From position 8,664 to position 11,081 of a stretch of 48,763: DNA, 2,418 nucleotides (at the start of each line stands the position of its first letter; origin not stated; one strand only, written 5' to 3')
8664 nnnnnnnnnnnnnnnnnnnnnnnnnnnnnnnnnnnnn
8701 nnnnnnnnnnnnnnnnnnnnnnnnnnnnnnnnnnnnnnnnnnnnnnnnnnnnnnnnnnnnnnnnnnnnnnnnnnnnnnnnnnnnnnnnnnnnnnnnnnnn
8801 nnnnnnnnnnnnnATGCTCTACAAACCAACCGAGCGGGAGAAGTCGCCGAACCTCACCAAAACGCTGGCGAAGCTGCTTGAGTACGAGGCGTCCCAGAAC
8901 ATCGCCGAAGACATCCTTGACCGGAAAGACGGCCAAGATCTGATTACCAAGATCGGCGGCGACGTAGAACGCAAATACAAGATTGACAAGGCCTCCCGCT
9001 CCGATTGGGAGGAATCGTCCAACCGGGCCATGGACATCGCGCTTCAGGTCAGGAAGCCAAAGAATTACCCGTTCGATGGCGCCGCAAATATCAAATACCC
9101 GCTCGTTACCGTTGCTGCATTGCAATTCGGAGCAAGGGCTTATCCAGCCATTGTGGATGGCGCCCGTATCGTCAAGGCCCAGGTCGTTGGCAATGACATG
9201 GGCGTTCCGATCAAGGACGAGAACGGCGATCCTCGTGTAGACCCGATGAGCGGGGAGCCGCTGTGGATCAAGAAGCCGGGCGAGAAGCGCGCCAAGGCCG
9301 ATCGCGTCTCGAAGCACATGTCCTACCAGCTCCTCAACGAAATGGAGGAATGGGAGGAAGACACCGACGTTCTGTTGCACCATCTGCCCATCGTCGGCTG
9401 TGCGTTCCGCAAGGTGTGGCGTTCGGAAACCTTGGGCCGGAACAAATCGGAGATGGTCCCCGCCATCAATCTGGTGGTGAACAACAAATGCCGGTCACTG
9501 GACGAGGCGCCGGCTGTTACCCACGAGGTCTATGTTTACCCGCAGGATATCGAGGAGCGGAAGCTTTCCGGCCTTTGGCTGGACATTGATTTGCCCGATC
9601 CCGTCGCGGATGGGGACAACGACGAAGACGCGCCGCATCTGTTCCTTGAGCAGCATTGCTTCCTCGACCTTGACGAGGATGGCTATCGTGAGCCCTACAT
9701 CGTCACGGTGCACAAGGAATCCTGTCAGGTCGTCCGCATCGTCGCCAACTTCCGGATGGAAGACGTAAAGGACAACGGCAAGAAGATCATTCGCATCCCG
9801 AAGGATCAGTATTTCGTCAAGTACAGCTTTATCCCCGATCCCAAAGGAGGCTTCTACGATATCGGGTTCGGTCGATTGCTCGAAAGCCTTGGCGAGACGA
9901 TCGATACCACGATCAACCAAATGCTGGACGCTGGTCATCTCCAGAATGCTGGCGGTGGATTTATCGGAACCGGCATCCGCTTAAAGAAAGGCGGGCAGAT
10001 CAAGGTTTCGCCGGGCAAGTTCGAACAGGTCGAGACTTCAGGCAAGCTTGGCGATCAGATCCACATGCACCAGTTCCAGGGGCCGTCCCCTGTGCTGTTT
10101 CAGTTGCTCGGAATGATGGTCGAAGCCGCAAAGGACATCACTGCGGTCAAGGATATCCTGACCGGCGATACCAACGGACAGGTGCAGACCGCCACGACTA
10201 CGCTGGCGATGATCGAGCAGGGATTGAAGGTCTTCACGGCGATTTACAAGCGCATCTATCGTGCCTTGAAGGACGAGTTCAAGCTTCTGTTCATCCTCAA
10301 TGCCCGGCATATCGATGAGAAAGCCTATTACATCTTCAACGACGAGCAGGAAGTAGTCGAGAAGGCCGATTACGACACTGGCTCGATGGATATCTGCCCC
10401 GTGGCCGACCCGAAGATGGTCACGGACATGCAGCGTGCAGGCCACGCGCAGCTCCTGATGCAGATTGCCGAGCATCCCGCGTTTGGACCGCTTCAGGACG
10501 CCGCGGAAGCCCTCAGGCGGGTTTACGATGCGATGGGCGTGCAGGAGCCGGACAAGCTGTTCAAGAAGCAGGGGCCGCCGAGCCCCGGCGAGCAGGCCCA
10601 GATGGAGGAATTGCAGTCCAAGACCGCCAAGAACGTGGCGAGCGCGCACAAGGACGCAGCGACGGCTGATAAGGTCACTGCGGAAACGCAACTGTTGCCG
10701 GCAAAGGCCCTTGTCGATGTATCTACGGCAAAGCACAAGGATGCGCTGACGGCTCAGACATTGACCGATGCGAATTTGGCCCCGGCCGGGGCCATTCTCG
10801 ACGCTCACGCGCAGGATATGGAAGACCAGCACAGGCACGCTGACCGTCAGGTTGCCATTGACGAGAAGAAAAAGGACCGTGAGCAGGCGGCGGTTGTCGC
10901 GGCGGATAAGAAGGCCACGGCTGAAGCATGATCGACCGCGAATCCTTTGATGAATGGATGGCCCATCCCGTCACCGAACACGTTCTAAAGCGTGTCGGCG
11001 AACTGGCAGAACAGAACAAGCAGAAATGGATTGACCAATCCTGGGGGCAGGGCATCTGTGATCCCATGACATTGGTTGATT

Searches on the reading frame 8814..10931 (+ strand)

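Call 79: search_protein_families(library=phrogs, max_evalue=0.001, proteins=[window:8814-10931:+])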
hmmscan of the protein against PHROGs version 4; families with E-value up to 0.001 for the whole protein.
window:8814-10931:+ (705 aa): 1 family
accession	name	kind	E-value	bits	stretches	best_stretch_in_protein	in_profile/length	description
phrog_1216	-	head and packaging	3.7e-30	106.1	1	183-691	185-676/714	portal protein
